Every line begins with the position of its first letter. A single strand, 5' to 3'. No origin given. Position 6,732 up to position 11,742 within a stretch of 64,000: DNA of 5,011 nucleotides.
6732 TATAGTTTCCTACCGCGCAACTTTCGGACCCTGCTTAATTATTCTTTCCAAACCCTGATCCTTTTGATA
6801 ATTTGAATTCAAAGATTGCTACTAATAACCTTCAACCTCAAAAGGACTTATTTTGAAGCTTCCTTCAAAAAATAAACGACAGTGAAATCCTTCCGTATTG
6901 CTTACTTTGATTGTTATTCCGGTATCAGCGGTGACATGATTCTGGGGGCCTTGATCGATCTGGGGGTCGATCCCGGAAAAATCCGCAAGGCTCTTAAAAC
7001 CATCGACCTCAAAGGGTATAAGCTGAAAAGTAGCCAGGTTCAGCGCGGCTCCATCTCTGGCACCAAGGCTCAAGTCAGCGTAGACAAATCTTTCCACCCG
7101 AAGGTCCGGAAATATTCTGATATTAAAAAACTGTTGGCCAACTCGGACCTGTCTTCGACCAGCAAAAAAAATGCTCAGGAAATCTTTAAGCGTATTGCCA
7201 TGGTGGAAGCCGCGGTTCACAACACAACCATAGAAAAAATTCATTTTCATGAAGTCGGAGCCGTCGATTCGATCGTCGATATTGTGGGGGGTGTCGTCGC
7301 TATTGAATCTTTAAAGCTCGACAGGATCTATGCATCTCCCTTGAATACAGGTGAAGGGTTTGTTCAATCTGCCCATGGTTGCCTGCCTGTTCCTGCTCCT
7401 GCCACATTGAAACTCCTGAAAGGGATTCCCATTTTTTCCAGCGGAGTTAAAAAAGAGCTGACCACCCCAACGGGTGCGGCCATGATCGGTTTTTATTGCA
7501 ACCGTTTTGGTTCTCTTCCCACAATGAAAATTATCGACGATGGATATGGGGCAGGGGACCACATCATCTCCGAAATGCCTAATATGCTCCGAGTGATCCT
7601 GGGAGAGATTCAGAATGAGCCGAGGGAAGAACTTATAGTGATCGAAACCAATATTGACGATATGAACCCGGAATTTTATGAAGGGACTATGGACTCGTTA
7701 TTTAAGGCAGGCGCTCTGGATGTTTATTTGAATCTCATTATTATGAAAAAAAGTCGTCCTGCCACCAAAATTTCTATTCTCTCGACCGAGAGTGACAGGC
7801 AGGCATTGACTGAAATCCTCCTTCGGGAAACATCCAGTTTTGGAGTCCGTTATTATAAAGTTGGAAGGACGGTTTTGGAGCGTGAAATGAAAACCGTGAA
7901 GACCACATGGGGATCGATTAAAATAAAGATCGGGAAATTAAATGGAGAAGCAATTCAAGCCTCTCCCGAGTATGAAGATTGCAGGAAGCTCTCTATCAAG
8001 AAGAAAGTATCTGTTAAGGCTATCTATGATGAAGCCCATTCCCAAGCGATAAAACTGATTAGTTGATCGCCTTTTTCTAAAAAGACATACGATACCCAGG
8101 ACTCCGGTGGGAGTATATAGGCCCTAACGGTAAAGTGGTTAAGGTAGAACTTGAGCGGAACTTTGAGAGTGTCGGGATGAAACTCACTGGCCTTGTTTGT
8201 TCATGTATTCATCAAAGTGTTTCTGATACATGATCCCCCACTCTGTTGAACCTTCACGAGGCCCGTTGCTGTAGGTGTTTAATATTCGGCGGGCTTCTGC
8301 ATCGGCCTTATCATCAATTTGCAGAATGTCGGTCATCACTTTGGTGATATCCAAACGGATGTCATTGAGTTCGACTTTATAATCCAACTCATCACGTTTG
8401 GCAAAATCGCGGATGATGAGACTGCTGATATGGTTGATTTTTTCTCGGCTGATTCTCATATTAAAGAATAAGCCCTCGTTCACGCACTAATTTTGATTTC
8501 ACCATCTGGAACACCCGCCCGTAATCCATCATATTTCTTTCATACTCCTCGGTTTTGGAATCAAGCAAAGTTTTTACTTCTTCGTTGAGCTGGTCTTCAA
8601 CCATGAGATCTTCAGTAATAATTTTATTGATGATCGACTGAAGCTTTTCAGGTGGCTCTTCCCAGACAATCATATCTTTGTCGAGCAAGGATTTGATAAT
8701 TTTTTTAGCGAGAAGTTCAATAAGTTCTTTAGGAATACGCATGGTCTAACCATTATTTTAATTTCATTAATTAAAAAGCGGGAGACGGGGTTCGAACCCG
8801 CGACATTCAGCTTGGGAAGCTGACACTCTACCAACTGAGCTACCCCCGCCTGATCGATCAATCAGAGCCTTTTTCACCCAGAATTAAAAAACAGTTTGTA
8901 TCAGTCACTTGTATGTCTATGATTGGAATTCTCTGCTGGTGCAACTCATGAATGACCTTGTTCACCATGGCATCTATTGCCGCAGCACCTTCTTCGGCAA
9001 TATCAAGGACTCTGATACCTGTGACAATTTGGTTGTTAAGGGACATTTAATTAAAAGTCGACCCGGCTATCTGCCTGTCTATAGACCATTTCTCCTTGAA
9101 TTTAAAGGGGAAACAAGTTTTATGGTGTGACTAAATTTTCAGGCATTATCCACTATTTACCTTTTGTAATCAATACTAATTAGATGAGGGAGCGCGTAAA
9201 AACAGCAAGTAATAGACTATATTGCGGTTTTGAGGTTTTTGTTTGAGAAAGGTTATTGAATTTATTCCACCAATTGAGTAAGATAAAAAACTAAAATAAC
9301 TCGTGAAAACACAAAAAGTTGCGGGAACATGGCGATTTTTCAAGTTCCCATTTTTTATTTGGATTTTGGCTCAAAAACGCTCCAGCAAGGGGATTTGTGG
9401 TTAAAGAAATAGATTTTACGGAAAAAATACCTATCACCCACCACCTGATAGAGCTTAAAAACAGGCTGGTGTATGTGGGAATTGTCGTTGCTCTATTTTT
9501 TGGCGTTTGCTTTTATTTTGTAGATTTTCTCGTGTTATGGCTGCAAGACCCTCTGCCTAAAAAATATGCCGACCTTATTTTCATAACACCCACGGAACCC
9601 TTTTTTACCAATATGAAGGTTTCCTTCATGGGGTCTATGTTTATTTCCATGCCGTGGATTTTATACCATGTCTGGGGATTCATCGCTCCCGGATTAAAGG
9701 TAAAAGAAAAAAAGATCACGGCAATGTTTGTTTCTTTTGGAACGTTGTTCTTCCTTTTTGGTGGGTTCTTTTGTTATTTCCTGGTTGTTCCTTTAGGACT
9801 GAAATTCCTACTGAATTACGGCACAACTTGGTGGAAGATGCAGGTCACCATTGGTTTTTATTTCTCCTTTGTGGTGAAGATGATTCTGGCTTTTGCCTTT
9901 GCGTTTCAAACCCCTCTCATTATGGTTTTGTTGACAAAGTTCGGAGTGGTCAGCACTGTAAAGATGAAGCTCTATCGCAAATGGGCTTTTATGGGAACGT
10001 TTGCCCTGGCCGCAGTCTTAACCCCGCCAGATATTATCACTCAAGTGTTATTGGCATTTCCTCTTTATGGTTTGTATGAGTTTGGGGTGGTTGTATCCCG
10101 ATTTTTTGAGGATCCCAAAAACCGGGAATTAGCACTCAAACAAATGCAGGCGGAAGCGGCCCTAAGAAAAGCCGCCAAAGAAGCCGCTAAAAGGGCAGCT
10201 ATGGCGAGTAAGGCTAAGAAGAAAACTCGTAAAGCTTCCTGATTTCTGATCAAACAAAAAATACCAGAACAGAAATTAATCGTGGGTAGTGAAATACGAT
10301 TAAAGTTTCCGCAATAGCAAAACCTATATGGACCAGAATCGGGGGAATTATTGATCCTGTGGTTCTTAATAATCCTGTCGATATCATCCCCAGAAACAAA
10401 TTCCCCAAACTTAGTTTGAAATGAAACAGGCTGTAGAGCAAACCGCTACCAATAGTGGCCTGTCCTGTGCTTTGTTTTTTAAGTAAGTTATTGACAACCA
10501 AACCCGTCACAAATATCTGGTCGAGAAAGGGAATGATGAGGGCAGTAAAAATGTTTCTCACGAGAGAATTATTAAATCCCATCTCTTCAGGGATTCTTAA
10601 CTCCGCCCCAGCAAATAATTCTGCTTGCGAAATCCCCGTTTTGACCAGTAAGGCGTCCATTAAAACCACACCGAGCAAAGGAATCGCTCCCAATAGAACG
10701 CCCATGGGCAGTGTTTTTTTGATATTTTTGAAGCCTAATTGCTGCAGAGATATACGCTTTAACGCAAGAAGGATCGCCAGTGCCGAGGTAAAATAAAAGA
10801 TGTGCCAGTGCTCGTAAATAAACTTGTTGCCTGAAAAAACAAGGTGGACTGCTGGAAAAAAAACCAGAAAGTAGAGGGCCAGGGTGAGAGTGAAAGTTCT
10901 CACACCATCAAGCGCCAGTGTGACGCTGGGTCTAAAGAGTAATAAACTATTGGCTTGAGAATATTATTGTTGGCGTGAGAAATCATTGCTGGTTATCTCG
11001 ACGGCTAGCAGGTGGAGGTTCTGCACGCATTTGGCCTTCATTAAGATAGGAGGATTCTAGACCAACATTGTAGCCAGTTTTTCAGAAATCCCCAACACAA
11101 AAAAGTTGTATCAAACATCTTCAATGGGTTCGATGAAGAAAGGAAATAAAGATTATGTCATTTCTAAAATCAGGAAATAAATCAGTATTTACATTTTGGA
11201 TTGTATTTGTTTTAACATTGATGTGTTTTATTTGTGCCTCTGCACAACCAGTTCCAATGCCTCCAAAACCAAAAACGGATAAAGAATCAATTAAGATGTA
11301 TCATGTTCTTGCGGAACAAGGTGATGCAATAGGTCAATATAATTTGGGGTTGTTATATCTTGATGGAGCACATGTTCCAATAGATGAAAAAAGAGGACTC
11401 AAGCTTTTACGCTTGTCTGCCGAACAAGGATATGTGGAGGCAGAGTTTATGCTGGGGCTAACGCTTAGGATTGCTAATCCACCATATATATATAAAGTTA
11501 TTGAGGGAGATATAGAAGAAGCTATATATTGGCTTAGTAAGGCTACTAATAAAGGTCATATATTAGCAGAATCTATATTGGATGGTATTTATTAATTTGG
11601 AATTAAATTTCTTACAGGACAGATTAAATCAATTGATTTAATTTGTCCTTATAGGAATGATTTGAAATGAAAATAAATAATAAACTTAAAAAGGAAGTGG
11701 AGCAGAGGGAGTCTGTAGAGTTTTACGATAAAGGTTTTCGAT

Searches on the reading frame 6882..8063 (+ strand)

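Call 47: search_protein_families(library=pfam, proteins=[window:6882-8063:+], max_evalue=0.1)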
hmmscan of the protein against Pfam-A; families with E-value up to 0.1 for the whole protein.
window:6882-8063:+ (394 aa): 2 families
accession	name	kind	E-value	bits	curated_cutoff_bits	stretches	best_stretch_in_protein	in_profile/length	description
PF01969.22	Ni_insertion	-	1.5e-142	475.7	22.1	1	7-382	1-375/375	Nickel insertion protein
PF08841.16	DDR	-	0.028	13.9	24.6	1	83-140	16-74/328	Diol dehydratase reactivase ATPase-like domain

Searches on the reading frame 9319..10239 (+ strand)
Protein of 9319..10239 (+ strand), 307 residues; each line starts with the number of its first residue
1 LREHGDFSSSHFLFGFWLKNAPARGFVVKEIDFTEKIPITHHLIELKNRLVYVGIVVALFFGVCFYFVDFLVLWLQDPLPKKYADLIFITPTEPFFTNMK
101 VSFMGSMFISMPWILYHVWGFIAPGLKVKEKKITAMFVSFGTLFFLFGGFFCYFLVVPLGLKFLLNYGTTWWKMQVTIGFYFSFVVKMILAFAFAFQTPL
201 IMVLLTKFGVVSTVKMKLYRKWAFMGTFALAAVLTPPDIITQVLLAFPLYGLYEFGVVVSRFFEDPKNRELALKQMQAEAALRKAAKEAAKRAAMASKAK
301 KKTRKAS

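Call 47: search_protein_families(library=pfam, proteins=[window:9319-10239:+], max_evalue=0.1)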
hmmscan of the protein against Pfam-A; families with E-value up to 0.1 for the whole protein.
window:9319-10239:+ (307 aa): 2 families
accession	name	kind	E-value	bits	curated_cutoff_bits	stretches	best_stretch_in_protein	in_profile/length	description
PF00902.23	TatC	-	4.9e-63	213.1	25.1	1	42-248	2-208/208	Sec-independent protein translocase protein (TatC)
PF24378.1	DUF7534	-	0.026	15.2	28.4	1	228-250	16-38/57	Family of unknown function (DUF7534)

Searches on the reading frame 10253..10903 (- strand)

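Call 47: search_protein_families(library=pfam, proteins=[window:10253-10903:-], max_evalue=0.1)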
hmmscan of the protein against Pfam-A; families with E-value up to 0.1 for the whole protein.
window:10253-10903:- (217 aa): 1 family
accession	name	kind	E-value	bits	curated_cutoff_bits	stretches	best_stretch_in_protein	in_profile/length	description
PF02517.21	Rce1-like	-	5.3e-10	39.9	22.4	1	113-195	4-90/93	Type II CAAX prenyl endopeptidase Rce1-like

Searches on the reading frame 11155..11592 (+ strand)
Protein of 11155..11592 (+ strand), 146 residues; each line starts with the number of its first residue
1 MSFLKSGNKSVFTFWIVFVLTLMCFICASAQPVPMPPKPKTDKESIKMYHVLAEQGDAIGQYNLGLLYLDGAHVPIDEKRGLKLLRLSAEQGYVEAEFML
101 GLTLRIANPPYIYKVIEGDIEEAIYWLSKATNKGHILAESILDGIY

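Call 47: search_protein_families(library=pfam, proteins=[window:11155-11592:+], max_evalue=0.1)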
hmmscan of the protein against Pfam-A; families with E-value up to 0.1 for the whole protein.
window:11155-11592:+ (146 aa): 3 families
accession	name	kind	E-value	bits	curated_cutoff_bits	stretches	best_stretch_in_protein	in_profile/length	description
PF08238.18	Sel1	-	1.6e-13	51.1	30.7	2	59-93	2-36/36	Sel1 repeat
PF23310.1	TPR_27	-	0.00098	19.2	27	0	78-104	45-71/110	Plant tetratrico peptide repeats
PF13414.12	TPR_11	-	0.021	14.9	26.8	0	117-132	7-22/42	TPR repeat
